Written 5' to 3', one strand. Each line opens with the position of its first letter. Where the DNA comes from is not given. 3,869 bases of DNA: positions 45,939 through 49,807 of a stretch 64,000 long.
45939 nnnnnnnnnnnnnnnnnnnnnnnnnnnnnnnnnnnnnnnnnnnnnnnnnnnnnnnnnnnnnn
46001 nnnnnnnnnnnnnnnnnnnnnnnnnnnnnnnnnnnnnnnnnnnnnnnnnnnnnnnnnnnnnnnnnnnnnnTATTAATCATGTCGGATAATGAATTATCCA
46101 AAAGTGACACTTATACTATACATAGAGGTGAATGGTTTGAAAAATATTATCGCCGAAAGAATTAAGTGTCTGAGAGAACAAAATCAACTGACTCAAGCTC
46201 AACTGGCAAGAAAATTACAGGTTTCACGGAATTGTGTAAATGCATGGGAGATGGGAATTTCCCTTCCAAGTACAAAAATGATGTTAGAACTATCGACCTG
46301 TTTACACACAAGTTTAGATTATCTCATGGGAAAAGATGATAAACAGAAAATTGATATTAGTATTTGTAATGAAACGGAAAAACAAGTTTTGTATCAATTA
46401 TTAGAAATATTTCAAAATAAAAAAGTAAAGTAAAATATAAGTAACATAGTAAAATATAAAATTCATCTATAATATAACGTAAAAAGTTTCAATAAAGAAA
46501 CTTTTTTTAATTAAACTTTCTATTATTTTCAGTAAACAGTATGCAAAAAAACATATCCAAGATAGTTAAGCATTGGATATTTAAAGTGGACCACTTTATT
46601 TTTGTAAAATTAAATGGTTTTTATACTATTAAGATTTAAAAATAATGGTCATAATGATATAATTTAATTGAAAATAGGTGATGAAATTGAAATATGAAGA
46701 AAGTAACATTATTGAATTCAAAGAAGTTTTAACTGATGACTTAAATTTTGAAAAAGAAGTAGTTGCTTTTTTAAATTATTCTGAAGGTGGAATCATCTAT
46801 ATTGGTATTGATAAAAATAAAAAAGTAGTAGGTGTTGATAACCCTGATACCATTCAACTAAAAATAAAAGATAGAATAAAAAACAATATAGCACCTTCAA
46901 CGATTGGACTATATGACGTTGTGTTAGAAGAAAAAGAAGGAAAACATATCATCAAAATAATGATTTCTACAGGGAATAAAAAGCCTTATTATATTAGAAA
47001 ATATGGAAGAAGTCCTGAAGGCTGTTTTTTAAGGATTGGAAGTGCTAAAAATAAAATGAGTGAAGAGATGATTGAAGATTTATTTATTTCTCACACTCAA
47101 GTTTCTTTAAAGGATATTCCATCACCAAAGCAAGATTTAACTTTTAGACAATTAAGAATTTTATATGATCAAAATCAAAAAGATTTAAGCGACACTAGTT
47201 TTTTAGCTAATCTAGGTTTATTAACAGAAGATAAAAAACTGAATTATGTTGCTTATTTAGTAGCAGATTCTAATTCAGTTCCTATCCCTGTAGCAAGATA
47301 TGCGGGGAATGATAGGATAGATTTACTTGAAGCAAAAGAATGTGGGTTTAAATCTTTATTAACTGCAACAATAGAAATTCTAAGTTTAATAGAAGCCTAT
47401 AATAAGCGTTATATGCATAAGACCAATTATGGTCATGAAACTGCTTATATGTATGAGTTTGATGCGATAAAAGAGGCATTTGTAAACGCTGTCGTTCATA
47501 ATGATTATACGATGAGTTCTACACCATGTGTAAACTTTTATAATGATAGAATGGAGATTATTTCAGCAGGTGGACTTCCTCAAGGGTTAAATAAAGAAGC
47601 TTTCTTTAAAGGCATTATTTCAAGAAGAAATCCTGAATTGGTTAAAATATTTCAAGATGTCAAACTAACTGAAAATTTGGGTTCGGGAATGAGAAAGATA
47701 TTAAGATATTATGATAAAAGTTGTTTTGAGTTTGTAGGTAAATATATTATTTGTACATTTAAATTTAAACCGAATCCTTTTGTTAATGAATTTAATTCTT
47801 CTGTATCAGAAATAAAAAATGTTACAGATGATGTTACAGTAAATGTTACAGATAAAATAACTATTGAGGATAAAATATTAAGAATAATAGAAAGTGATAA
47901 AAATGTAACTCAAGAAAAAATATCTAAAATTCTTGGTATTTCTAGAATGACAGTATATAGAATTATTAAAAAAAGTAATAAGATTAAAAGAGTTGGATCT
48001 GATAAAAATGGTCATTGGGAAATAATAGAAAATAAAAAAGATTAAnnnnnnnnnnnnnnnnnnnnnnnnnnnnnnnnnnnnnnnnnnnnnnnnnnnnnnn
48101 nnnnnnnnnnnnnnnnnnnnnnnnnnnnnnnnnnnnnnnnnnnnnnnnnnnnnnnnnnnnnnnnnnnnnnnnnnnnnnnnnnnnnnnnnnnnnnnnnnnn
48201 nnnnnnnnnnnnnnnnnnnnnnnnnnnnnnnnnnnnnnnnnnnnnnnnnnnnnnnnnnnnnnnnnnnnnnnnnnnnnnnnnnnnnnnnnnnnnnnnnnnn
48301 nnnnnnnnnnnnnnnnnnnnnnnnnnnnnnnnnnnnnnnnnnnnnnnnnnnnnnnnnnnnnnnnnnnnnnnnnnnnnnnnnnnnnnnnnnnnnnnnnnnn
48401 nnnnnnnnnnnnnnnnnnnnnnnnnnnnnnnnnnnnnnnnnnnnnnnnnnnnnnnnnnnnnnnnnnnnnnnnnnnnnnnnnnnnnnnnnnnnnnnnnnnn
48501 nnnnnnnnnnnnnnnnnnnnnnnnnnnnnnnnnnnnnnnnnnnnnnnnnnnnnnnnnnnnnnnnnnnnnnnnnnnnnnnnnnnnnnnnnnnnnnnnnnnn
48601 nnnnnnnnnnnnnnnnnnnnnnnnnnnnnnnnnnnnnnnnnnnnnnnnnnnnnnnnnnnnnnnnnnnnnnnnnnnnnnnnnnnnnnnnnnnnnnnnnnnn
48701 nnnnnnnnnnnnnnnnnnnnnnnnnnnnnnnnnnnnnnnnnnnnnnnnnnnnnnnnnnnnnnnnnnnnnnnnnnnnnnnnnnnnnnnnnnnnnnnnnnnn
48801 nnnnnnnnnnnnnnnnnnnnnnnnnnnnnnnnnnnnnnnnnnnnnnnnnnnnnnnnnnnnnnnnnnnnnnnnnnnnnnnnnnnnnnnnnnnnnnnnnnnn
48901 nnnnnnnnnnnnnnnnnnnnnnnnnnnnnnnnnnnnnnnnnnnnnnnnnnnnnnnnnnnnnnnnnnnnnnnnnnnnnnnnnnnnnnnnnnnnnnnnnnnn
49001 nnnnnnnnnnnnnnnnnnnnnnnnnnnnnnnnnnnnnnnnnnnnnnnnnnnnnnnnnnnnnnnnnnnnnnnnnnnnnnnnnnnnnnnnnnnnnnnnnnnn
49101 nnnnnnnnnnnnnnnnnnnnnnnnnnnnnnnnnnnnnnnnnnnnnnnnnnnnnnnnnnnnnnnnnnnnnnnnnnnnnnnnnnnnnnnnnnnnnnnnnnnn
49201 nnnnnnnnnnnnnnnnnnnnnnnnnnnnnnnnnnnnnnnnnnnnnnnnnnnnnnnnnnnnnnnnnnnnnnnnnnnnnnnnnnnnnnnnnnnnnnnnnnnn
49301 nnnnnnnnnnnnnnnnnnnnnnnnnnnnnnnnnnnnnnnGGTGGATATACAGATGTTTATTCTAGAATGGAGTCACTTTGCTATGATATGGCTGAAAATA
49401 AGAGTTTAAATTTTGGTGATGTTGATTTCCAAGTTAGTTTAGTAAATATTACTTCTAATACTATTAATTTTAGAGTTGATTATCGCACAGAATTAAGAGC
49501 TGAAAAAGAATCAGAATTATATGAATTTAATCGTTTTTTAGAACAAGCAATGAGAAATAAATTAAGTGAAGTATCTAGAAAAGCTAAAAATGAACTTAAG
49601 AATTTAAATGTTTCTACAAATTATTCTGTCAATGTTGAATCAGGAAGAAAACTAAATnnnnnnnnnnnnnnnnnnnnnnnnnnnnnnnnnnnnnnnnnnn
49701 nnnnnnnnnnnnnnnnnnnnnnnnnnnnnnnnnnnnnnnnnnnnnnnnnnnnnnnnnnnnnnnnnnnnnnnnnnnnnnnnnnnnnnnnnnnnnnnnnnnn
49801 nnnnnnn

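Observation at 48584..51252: Two-gene module of unknown membrane proteins as the cargo of the putative phase switches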

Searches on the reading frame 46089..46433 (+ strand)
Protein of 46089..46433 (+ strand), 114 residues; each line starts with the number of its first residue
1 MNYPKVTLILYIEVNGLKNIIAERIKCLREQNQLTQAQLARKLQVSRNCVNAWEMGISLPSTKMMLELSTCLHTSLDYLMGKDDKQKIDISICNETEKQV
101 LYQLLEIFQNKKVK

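Call 5: search_protein_families(library=pfam, proteins=[window:46089-46433:+], max_evalue=1)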
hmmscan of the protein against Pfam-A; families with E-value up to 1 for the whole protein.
window:46089-46433:+ (114 aa): 12 families
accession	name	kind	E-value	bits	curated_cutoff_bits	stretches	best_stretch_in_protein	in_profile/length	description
PF01381.28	HTH_3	-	2.6e-11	43.8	23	1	28-79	4-55/55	Helix-turn-helix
PF12844.13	HTH_19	-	2e-09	37.7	30.2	1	23-80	2-59/64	Helix-turn-helix domain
PF13560.12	HTH_31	-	1.8e-06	28.6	27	1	22-74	3-56/64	Helix-turn-helix domain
PF07022.19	Phage_CI_repr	-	0.00041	21.1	22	1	35-85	14-63/65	Bacteriophage CI repressor helix-turn-helix domain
PF13744.12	HTH_37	-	0.0028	17.9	27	1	17-51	15-49/80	Helix-turn-helix domain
PF08279.18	HTH_11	-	0.011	16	25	1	25-50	6-32/55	HTH domain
PF13384.12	HTH_23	-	0.021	15.1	24.6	1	29-53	15-37/50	Homeodomain-like domain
PF01047.28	MarR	-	0.029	14.7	24.6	1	26-48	10-32/59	MarR family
PF13413.12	HTH_25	-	0.052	13.8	24.6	1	28-56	5-33/62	Helix-turn-helix domain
PF13412.12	HTH_24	-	0.055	13.5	21.9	1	25-48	9-32/48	Winged helix-turn-helix DNA-binding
PF15943.11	YdaS_toxin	-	0.094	13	30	1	36-55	11-30/65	Bacterial toxin YdaS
PF06322.17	Phage_NinH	-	0.52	10.7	29.8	0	36-51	19-34/60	Phage NinH protein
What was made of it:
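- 46089..46433 (+): Small XRE-family HTH regulator. It is probably the ancestral partner and regulator of gene B, now separated from it by an inserted AlbA_2 gene and gene A. Pfam HTH_3 at 2.6e-11 (call 5).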

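Call 8: search_protein_families(library=padloc, proteins=[window:46089-46433:+], max_evalue=1)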
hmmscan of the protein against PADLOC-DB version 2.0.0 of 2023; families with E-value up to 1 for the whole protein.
window:46089-46433:+ (114 aa): 20 families
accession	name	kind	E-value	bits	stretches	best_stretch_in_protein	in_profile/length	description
PDLC03952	RmrA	-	7.5e-10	36.2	1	18-86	20-88/395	-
PDLC03951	RmrA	-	1e-09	35.9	1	16-83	4-71/400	-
PDLC03954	RmrA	-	3.5e-09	34.1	1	17-89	7-79/380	-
PDLC03947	RmrA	-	4.6e-09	33.6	1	17-88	8-79/383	-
PDLC03949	RmrA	-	8.5e-09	32.7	1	22-84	4-66/363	-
PDLC02926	HTH_VI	-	1.9e-08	32.4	1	21-87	2-68/92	-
PDLC03944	RmrA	-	1.3e-07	29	1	18-85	4-71/384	-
PDLC03945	RmrA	-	1.4e-07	29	1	22-91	4-71/394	-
PDLC03956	RmrA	-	1.2e-06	25.9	1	16-83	4-72/399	-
PDLC04142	capH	-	3.2e-05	23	1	18-87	4-73/103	capH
PDLC03948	RmrA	-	6.7e-05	19.9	1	15-81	3-69/397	-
PDLC03946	RmrA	-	0.00094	16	1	23-89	5-70/357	-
PDLC03671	Control_protein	-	0.001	17.3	1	16-80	10-74/84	control protein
PDLC03943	RmrA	-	0.001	16.2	1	24-79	6-61/370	-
PDLC04775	PDC-M69A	-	0.0016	16.9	1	21-91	8-80/113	-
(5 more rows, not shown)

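Call 9: search_protein_families(library=ncbifam, proteins=[window:46089-46433:+], max_evalue=1)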
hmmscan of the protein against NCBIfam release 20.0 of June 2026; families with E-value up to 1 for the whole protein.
window:46089-46433:+ (114 aa): 20 families
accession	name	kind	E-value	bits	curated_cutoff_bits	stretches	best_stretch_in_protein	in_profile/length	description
NF041951.1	phage_RstR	subfamily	5.4e-15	55.6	80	1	21-106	3-97/108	RstR family transcriptional repressor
NF007257.0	PRK09706.1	subfamily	1.3e-09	37.9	101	1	19-91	4-77/135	transcriptional repressor DicA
TIGR03070.1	couple_hipB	subfamily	2.7e-07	30.4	71.65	1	21-56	3-38/58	type II toxin-antitoxin system Y4mF family antitoxin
NF006015.0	PRK08154.1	subfamily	1.1e-06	28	204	1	19-97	29-107/314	anaerobic benzoate catabolism transcriptional regulator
NF041575.1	antitoxPezA_Strep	equivalog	1.2e-06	28.6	290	1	21-83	2-64/158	type II toxin-antitoxin system antitoxin PezA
NF052239.1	antitox_spr1629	equivalog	1.2e-06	27.9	335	1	22-88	4-73/377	spr1629 family repressor/antitoxin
TIGR03830.1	CxxCG_CxxCG_HTH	subfamily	8.3e-06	25.6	61.8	1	19-66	64-111/127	type II TA system antitoxin MqsA family protein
NF003162.0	PRK04140.1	equivalog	1.1e-05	24.7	263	1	20-101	126-211/317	transcriptional regulator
NF047542.1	telomere_Tap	equivalog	2.3e-05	23.3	600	1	26-64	23-61/695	telomere-associated protein Tap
TIGR00270.2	TIGR00270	equivalog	3.9e-05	23.5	110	1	22-76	77-131/159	multiprotein bridging factor aMBF1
NF047948.1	male_kill_WMK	equivalog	5.1e-05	22.9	300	1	21-110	6-93/300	WO male-killing family protein Wmk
NF010465.0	PRK13890.1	equivalog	0.00023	21.2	96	1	24-91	9-76/121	conjugal transfer protein TrbA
NF040522.1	VC1465_fam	subfamily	0.0003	20.8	70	1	25-57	1-33/111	VC1465 family Xer recombination activation factor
NF007271.0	PRK09726.1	equivalog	0.00031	20.7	79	1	21-55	13-47/88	type II toxin-antitoxin system antitoxin HipB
NF038139.1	Reg_Aceta_RamB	equivalog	0.0029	16.3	700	1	21-84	3-66/465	acetate metabolism transcriptional regulator RamB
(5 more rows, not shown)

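Call 40: search_protein_families(library=phrogs, proteins=[window:46089-46433:+], max_evalue=0.1)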
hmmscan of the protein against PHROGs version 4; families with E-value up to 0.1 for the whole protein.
window:46089-46433:+ (114 aa): 33 families (the best 25 are shown)
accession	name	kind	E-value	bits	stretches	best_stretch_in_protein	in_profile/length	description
phrog_8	-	transcription regulation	2.3e-16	61.2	1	15-91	71-147/346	transcriptional regulator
phrog_2967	-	transcription regulation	2e-14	54.7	1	15-110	5-96/225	transcriptional regulator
phrog_3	-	transcription regulation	1.3e-10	42.7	1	17-91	85-157/430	transcriptional repressor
phrog_4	-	transcription regulation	3.1e-10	40.6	1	17-90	133-202/400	transcriptional repressor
phrog_4836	-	transcription regulation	2.8e-09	37.8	1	21-87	76-142/194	CII-like regulator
phrog_2439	-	transcription regulation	4e-09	36.8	1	19-86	6-73/367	transcriptional regulator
phrog_2104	-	unknown function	5.7e-09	37.1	1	20-69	39-88/103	-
phrog_5823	-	transcription regulation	5.8e-09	36.6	1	21-86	7-73/404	transcriptional regulator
phrog_2328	-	transcription regulation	7.5e-08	33.2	1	21-84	16-79/128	transcriptional repressor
phrog_7950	-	transcription regulation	2.1e-06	28.7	1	23-56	10-43/68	transcriptional repressor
phrog_1373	-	transcription regulation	2.2e-06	28.7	1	21-85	64-128/166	transcriptional regulator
phrog_1994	-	DNA, RNA and nucleotide metabolism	1.2e-05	26.3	1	23-88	2-67/170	DNA binding protein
phrog_2339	-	DNA, RNA and nucleotide metabolism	3.3e-05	24.8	1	17-88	22-94/98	HTH DNA binding protein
phrog_38149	-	unknown function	6.4e-05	24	1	20-65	8-53/190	-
phrog_3037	-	transcription regulation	0.00011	23.1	1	18-98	15-94/189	transcriptional repressor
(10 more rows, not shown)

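Call 57: search_protein_families(library=pfam, alignment_id=A4, max_evalue=0.00001)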
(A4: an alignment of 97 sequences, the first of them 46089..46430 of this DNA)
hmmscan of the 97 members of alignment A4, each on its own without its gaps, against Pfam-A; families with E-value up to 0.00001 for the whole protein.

A. member 1, window:46089-46430:+ (114 aa): 3 families
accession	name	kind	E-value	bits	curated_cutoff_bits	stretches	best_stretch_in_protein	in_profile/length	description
PF01381.28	HTH_3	-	2.6e-11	43.8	23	1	28-79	4-55/55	Helix-turn-helix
PF12844.13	HTH_19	-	2e-09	37.7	30.2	1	23-80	2-59/64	Helix-turn-helix domain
PF13560.12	HTH_31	-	1.8e-06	28.6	27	1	22-74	3-56/64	Helix-turn-helix domain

B. families by the number of members that match (of 97 scanned): 103 families (the first 25 are shown)
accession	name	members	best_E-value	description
PF01381.28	HTH_3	9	1.6e-18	Helix-turn-helix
PF12844.13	HTH_19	9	2.2e-11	Helix-turn-helix domain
PF13560.12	HTH_31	8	6.2e-12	Helix-turn-helix domain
PF00005.33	ABC_tran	3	6.9e-34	ABC transporter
PF13304.12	AAA_21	3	1.5e-27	AAA domain, putative AbiEii toxin, Type IV TA system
PF13443.12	HTH_26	3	1.9e-09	Cro/C1-type HTH DNA-binding domain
PF02733.22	Dak1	2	3.9e-128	Dak1 domain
PF00275.25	EPSP_synthase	2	5.8e-89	EPSP synthase (3-phosphoshikimate 1-carboxyvinyltransferase)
PF01136.24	Peptidase_U32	2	2.8e-88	Peptidase family U32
PF00480.26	ROK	2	9.7e-72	ROK family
PF01554.23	MatE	2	2.9e-42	MatE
PF02734.22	Dak2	2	1.3e-40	DAK2 domain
PF00210.30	Ferritin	2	1e-34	Ferritin-like domain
PF13635.12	DUF4143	2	7e-30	Domain of unknown function (DUF4143)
PF00465.25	Fe-ADH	2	3.7e-28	Iron-containing alcohol dehydrogenase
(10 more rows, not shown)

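Call 58: search_protein_families(library=padloc, alignment_id=A4, max_evalue=1e-8)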
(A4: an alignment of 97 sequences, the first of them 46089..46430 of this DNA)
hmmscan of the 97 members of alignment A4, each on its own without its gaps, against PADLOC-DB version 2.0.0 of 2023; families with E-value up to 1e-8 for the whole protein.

A. member 1, window:46089-46430:+ (114 aa): 5 families
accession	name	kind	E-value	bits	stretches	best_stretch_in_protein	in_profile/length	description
PDLC03952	RmrA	-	7.5e-10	36.2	1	18-86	20-88/395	-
PDLC03951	RmrA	-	1e-09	35.9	1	16-83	4-71/400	-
PDLC03954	RmrA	-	3.5e-09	34.1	1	17-89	7-79/380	-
PDLC03947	RmrA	-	4.6e-09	33.6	1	17-88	8-79/383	-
PDLC03949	RmrA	-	8.5e-09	32.7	1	22-84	4-66/363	-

B. families by the number of members that match (of 97 scanned): 29 families (the first 25 are shown)
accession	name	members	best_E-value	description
PDLC04135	mad3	4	9e-31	mads_3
PDLC02926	HTH_VI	4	2.8e-13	-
PDLC03954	RmrA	3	1.3e-11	-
PDLC04142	capH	3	1.8e-11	capH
PDLC03952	RmrA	3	1.8e-10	-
PDLC03951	RmrA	3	1e-09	-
PDLC04792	PDC-S01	2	1e-153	-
PDLC04786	PDC-S01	2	5.3e-94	-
PDLC04788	PDC-S01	2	2.4e-69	-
PDLC04790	PDC-S01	2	5.2e-63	-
PDLC02980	AriA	2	8.5e-28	-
PDLC04789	PDC-S01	2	1.7e-24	-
PDLC04787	PDC-S01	2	1.7e-23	-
PDLC04791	PDC-S01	2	4.4e-13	-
PDLC04140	mad8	2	1.7e-12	mads_8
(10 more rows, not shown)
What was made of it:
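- The context is mostly housekeeping (calls 57, 58), and PADLOC finds nothing significant for A or B (call 8).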

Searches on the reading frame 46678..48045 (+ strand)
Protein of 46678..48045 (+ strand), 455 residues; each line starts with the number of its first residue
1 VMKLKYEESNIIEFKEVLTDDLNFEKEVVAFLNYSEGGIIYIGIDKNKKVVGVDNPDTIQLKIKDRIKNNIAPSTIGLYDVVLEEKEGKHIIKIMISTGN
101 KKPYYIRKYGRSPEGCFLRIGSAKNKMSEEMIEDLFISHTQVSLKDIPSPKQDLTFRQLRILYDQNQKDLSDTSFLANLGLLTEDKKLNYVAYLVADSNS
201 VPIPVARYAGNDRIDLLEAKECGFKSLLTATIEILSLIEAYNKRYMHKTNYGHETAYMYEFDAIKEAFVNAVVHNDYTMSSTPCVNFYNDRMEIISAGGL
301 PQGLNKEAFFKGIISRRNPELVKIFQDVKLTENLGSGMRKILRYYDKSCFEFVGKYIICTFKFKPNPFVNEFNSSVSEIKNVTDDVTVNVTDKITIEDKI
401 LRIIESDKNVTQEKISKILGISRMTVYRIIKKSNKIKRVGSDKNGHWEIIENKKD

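Call 5: search_protein_families(library=pfam, proteins=[window:46678-48045:+], max_evalue=1)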
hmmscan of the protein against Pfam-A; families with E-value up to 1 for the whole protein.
window:46678-48045:+ (455 aa): 26 families (the best 25 are shown)
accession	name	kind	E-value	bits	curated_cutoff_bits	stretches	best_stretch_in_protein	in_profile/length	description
PF04326.19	SLFN_AlbA_2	-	4.2e-20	72.9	25.3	1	8-127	1-117/118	Schlafen, AlbA_2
PF13749.12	HATPase_c_4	-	2.1e-13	50.5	26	1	284-347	5-70/89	Putative ATP-dependent DNA helicase recG C-terminal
PF08279.18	HTH_11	-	9.2e-06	25.9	25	1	399-432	4-38/55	HTH domain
PF13412.12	HTH_24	-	1.1e-05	25.3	21.9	1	399-432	7-40/48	Winged helix-turn-helix DNA-binding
PF13384.12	HTH_23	-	3.1e-05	24.1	24.6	1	409-434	17-42/50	Homeodomain-like domain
PF04545.22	Sigma70_r4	-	0.00035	20.5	24.1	1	407-432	18-43/50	Sigma-70, region 4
PF02796.21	HTH_7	-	0.0011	19.5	23.8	1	413-432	25-44/45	Helix-turn-helix domain of resolvase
PF12728.13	HTH_17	-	0.0017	19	27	1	412-447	4-36/51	Helix-turn-helix domain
PF01047.28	MarR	-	0.0017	18.7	24.6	1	399-432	7-40/59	MarR family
PF02001.22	DUF134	-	0.0036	18.3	27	1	390-435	29-76/98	Protein of unknown function DUF134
PF13551.12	HTH_29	-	0.0056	17.2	28.1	1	409-435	11-38/64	Winged helix-turn helix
PF13309.12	HTH_22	-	0.0082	16.6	29.6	1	413-430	45-62/63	HTH domain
PF04967.18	HTH_10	-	0.0088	16.3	23.1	1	406-434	20-48/53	HTH DNA binding domain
PF13518.12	HTH_28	-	0.015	15.9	25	1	408-432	11-35/52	Helix-turn-helix domain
PF01381.28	HTH_3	-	0.015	15.7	23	1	408-432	8-32/55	Helix-turn-helix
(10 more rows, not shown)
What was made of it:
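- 46678..48045 (+): AlbA_2 (Schlafen-type) / HATPase_c_4 / HTH protein. It is a neighbour, not part of the switch, and is absent from the closest relative's locus. Pfam 4.2e-20, 2.1e-13 and 9e-06 (call 5).
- Checked: Neighbours: the XRE HTH gene (46089-46433) and the AlbA_2/HATPase_c_4/HTH gene (46678-48045) were confirmed by Pfam (call 5).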

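Call 8: search_protein_families(library=padloc, proteins=[window:46678-48045:+], max_evalue=1)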
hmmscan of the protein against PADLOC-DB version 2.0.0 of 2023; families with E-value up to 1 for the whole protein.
window:46678-48045:+ (455 aa): 6 families
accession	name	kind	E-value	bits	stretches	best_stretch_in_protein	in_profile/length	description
PDLC02394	pAgo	-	4.3e-11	39.3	2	240-302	299-358/1121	-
PDLC02402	Aga_SIR2-PNTD1-PNTD2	-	4.6e-09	32.9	1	232-308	416-491/876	Class I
PDLC04133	mad1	-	9.1e-06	23.9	1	407-447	3-40/60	mads_1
PDLC02418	Aga_SIR2-Kinase-PNTD1-PNTD2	-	9.8e-06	22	1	234-307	296-368/756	Class I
PDLC01875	CARF3--CARF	-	0.0014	16.4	1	397-448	148-199/219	-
PDLC01863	CARF3--CARF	-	0.013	13.3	1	393-431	114-154/182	-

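Call 9: search_protein_families(library=ncbifam, proteins=[window:46678-48045:+], max_evalue=1)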
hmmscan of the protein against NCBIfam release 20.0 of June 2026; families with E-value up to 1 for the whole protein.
window:46678-48045:+ (455 aa): 9 families
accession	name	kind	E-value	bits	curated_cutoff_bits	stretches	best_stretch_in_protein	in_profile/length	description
NF040595.1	HTH_Cbp1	equivalog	8.5e-05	22.5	140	1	370-439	23-92/135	CRISPR DNA repeat-binding protein Cbp1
TIGR02937.1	sigma70-ECF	superfamily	0.0026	17.4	42.9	1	407-433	131-157/165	sigma-70 family RNA polymerase sigma factor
TIGR02980.1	SigBFG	subfamily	0.0087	15.8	234.35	1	406-433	191-218/227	SigB/SigF/SigG family RNA polymerase sigma factor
NF003257.0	PRK04217.1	equivalog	0.022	14.9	115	1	397-435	47-84/110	hypothetical protein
NF005385.0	PRK06930.1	subfamily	0.053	13.2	136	1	397-437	118-159/170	positive control sigma-like factor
NF040939.2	trans_reg_lrs14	equivalog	0.055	13.5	90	1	400-436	27-63/103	Lrs14 family HTH-type transcriptional regulator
NF033545.0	transpos_IS630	equivalog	0.075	12.5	100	1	407-434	10-37/299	IS630 family transposase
NF005514.0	PRK07122.1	subfamily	0.099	11.8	372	1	404-435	226-257/264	RNA polymerase sigma factor SigF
TIGR01764.1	excise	domain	0.13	12.6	28.8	1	413-432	5-24/49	excisionase family DNA-binding protein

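Call 40: search_protein_families(library=phrogs, proteins=[window:46678-48045:+], max_evalue=0.1)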
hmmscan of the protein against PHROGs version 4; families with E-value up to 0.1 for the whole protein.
window:46678-48045:+ (455 aa): 16 families
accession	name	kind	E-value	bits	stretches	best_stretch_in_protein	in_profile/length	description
phrog_12156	-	DNA, RNA and nucleotide metabolism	1.9e-56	192.7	1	2-451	12-482/485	DNA helicase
phrog_8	-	transcription regulation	6.6e-05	23.5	1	367-436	49-116/346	transcriptional regulator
phrog_351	-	transcription regulation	7.4e-05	22.5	1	381-441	663-727/928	RNA polymerase sigma factor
phrog_9586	-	unknown function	0.00013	22.7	1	378-440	247-307/313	-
phrog_14131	-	DNA, RNA and nucleotide metabolism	0.00021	21.5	1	388-434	226-277/351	DNA binding protein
phrog_11187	-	transcription regulation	0.00044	21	1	399-437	10-48/63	transcriptional regulator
phrog_125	-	DNA, RNA and nucleotide metabolism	0.00044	20.9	1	403-448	172-218/254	DNA invertase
phrog_6223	-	transcription regulation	0.0011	20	1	402-441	9-47/73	transcriptional repressor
phrog_7061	-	DNA, RNA and nucleotide metabolism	0.014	16.9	1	407-433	42-68/70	HTH DNA binding protein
phrog_34341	-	transcription regulation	0.035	15.4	0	393-434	68-109/122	transcriptional regulator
phrog_1373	-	transcription regulation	0.037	15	1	390-435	58-102/166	transcriptional regulator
phrog_157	-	integration and excision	0.045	13.7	0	374-436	180-242/580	transposase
phrog_15357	-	unknown function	0.046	15.1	0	376-447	7-79/120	-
phrog_16568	-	moron, auxiliary metabolic gene and host takeover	0.053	14.7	0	396-454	6-63/129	Ren-like exclusion protein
phrog_1190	-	transcription regulation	0.084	13.6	0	392-437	110-156/167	RNA polymerase sigma factor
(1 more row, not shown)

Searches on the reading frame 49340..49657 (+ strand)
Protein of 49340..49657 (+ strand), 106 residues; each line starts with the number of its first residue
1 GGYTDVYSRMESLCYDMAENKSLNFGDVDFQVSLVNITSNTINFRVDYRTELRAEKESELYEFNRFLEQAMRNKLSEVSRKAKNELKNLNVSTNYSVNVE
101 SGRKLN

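Call 91: search_solved_structures(query=window:49340-49657:+, max_evalue=5)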
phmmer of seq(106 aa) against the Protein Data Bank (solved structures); distinct sequences matched with E-value up to 5: 2.
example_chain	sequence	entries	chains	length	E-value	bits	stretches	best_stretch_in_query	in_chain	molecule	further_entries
9vth_SS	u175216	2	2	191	0.25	14.8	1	49-104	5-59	40S ribosomal protein S7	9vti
9sdp_BH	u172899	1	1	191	0.75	13.2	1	51-104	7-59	Small ribosomal subunit protein eS7z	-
